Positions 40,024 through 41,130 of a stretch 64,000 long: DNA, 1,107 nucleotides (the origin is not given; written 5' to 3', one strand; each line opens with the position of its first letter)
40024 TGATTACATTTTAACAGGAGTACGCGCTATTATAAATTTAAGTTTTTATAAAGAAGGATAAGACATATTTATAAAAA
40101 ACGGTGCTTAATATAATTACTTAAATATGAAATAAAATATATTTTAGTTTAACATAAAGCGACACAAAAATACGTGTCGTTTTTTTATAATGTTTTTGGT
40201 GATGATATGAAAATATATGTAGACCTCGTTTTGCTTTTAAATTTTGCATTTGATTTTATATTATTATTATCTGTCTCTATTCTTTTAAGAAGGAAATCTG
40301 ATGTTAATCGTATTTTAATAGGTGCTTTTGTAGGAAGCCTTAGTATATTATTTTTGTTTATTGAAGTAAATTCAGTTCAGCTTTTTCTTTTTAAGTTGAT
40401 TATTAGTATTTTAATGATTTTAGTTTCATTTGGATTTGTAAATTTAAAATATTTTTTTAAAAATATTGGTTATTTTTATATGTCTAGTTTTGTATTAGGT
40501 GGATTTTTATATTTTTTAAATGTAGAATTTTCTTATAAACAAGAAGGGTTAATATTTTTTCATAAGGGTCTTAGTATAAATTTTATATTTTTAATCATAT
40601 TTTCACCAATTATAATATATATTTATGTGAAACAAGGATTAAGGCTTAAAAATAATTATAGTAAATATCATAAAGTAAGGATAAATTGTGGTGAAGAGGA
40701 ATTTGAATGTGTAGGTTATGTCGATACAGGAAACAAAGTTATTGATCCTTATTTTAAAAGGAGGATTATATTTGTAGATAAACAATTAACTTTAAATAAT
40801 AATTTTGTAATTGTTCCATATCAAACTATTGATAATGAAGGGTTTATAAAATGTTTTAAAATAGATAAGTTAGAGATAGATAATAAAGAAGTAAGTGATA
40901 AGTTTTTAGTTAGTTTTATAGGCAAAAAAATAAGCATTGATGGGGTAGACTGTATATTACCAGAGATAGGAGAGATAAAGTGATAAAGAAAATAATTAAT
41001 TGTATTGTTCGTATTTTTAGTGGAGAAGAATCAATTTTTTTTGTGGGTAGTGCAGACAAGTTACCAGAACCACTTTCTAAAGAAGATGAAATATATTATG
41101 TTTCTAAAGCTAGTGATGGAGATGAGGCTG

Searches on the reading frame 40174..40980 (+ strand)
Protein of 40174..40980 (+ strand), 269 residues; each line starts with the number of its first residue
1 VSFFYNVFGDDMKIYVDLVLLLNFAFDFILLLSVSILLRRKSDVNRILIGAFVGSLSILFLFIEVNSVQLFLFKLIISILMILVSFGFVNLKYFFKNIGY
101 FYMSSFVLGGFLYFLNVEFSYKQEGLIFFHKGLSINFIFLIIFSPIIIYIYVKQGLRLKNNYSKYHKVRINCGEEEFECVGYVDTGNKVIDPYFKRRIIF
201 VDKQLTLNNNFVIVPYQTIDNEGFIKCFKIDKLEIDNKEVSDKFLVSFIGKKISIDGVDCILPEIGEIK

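Call 76: search_protein_families(library=pfam, proteins=[window:40174-40980:+], max_evalue=0.01)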
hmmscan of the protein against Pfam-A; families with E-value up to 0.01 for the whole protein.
window:40174-40980:+ (269 aa): 1 family
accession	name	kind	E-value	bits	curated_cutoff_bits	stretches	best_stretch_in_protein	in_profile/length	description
PF03419.18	Peptidase_U4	-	7.4e-44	150.6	28.4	1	13-256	1-273/284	Sporulation factor SpoIIGA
